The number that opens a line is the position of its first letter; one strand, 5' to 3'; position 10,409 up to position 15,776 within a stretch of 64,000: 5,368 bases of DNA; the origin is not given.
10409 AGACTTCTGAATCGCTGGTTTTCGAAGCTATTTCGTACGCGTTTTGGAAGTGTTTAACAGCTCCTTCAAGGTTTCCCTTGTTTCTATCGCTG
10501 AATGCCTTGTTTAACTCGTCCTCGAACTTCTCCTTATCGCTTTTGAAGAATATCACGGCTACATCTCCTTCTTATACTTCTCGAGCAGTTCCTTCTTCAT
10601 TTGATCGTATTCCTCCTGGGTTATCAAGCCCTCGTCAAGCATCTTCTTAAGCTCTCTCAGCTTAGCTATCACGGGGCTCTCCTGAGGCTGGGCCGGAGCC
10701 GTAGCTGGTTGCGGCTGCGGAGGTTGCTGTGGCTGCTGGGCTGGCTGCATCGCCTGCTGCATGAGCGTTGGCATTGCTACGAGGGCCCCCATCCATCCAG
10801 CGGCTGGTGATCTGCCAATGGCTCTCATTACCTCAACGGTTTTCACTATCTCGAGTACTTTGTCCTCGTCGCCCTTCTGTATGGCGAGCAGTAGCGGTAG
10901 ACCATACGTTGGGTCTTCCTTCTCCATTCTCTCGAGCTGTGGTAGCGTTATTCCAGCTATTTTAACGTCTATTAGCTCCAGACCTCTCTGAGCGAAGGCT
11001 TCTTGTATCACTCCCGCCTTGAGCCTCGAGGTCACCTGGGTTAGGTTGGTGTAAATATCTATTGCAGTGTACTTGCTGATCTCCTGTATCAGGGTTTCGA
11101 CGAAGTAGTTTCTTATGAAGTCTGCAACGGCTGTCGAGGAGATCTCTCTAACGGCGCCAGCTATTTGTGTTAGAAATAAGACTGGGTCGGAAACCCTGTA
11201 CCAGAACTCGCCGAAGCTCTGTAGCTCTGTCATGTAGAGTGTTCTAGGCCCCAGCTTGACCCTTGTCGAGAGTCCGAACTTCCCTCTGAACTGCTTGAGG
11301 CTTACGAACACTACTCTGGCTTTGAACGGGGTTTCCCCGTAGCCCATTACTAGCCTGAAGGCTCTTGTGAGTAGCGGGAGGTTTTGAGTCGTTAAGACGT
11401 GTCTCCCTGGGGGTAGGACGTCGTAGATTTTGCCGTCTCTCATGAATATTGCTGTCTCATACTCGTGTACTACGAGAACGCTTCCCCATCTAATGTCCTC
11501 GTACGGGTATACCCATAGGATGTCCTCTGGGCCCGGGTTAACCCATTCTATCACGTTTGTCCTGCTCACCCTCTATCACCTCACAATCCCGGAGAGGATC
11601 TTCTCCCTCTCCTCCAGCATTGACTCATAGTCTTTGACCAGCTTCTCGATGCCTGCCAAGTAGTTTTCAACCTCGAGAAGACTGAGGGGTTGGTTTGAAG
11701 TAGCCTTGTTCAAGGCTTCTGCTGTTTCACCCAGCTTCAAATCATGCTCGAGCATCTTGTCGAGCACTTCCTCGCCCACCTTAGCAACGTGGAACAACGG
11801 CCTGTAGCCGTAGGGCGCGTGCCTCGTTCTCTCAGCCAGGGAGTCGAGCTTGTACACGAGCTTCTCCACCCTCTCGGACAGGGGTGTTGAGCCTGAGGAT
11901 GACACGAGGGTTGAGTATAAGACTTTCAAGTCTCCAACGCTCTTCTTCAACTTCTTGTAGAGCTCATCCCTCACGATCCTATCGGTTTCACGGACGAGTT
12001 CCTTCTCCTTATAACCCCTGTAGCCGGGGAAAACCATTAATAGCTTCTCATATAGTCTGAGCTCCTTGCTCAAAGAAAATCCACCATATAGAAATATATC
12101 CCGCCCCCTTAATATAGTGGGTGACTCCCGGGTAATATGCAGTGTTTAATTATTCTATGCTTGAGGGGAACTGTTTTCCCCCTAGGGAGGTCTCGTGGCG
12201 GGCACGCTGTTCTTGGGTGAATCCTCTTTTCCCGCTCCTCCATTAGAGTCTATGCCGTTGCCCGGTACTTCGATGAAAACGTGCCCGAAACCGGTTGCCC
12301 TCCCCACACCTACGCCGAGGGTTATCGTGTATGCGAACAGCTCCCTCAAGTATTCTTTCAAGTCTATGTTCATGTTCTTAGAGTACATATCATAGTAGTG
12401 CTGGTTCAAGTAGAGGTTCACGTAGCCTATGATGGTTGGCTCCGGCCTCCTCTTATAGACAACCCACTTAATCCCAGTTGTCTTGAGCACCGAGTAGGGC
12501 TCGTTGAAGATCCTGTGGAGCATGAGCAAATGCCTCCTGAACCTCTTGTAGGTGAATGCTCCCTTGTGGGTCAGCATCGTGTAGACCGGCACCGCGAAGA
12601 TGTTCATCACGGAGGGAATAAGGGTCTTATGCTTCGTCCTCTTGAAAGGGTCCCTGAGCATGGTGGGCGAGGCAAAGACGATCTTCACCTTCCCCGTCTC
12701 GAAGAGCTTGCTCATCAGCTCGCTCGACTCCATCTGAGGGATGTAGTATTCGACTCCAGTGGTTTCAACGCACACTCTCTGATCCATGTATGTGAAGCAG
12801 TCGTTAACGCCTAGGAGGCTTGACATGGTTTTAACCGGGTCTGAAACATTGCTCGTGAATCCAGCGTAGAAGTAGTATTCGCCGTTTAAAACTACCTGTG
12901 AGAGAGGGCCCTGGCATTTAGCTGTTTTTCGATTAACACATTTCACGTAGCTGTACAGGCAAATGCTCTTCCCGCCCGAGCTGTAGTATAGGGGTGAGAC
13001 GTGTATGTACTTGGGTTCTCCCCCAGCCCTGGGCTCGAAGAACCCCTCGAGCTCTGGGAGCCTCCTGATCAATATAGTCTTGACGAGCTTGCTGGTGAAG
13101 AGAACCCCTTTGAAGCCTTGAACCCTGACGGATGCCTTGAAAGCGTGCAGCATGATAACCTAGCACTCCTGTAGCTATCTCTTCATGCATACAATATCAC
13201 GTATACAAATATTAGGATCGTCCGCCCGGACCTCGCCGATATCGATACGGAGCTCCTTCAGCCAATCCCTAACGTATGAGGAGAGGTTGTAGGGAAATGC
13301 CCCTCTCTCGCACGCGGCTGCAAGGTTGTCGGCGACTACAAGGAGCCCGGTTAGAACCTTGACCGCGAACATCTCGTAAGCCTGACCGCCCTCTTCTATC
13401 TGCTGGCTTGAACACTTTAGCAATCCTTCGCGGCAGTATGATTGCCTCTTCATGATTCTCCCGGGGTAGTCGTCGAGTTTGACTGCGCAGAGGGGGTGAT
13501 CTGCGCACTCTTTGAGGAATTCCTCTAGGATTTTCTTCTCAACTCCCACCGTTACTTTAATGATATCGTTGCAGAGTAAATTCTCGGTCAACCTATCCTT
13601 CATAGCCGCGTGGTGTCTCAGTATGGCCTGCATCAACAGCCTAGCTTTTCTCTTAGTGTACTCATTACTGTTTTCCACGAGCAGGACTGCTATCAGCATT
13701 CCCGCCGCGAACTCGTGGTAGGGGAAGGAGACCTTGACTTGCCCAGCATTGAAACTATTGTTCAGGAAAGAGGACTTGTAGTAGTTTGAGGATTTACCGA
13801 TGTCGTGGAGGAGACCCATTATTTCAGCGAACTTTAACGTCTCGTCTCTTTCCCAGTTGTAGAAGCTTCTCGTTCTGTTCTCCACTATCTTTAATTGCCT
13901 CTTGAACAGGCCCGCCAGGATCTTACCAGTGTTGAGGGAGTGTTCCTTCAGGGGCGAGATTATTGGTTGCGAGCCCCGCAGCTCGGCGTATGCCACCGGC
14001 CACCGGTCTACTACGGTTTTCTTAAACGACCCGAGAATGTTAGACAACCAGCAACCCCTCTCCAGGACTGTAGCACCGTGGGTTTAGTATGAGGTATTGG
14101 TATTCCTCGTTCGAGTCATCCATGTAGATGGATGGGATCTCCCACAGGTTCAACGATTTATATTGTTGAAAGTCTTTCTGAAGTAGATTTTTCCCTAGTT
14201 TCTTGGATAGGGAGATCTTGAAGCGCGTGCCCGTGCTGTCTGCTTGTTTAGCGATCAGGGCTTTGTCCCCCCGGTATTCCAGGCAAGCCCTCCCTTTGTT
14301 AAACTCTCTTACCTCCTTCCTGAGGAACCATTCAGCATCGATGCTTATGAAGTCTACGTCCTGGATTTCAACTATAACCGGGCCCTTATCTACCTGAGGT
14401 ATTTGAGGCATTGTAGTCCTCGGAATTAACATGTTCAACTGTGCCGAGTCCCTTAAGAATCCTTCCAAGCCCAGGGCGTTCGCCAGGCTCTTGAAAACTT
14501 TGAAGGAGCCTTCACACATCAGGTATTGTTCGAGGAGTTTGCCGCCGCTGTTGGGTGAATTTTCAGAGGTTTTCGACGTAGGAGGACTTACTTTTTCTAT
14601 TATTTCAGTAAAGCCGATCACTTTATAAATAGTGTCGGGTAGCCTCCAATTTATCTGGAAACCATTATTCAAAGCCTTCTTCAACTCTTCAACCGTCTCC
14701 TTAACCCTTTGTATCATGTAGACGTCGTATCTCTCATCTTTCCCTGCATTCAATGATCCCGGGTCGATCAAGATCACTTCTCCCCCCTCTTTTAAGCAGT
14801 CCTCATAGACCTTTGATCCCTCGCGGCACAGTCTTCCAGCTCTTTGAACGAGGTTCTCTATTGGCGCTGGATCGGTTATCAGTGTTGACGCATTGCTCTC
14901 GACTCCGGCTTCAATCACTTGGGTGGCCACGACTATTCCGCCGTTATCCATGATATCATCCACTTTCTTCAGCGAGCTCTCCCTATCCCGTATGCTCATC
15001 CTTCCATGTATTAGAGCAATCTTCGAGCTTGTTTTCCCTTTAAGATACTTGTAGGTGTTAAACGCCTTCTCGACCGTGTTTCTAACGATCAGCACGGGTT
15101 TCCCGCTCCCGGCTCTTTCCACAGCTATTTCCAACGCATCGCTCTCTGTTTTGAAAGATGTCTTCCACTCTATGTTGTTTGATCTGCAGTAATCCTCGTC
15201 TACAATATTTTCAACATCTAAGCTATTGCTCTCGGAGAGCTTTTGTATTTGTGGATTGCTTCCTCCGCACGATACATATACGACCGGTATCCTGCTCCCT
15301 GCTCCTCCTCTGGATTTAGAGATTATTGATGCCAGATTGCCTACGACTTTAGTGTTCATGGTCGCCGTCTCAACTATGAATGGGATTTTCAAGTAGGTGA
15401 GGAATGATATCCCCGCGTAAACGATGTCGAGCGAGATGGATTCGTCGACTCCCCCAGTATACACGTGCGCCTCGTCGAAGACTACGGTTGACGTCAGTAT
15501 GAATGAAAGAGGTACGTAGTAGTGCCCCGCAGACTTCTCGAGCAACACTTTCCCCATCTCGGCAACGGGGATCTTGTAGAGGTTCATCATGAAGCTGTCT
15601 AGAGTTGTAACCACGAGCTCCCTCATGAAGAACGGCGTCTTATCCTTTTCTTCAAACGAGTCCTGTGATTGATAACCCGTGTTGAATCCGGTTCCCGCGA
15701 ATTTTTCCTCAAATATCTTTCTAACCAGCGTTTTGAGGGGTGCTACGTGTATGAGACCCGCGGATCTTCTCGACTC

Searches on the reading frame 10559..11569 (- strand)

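Call 102: search_protein_families(library=pfam, proteins=[window:10559-11569:-], max_evalue=0.001)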
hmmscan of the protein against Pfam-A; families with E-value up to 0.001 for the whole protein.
window:10559-11569:- (336 aa): 6 families
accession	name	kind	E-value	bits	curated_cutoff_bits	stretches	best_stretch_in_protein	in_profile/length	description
PF13421.11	Band_7_1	-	5.3e-30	105.1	24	1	24-211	9-197/211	SPFH domain-Band 7 family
PF01145.31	Band_7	-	2.1e-14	54.4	23.6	1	33-211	2-149/176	SPFH domain / Band 7 family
PF09851.14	SHOCT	-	3.5e-09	36.6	27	1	303-329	2-28/28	Short C-terminal domain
PF20612.3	SHOCT_2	-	2.4e-07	31.3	24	1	307-333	19-45/53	SHOCT domain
PF05120.17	GvpG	-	8e-07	29.6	30.6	1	298-333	31-66/67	Gas vesicle protein G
PF06464.16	DMAP_binding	-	0.00028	22.1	27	1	302-333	11-42/111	DMAP1-binding Domain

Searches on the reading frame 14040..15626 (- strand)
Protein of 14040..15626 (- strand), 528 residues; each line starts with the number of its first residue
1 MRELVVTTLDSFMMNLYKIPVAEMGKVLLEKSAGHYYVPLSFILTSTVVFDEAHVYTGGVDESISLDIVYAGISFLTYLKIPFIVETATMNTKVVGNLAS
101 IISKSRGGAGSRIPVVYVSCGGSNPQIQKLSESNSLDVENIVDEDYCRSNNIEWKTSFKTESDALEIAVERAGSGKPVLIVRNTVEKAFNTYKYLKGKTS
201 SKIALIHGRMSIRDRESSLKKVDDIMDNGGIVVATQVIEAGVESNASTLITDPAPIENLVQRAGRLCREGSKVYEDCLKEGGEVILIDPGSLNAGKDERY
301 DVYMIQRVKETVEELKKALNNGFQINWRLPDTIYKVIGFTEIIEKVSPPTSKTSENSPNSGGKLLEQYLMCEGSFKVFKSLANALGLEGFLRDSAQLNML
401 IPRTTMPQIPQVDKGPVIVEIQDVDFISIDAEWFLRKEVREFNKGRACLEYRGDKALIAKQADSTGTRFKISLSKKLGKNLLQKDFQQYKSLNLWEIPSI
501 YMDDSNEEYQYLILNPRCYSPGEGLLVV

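Call 102: search_protein_families(library=pfam, proteins=[window:14040-15626:-], max_evalue=0.001)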
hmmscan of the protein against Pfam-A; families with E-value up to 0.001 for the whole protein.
window:14040-15626:- (528 aa): 2 families
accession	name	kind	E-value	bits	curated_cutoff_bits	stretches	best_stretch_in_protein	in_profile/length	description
PF22590.2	Cas3-like_C_2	-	7.4e-23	81.3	27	1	175-269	2-104/106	CRISPR-associated nuclease/helicase Cas3, C-terminal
PF00271.37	Helicase_C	-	2e-09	38.1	23.5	1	171-269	11-109/110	Helicase conserved C-terminal domain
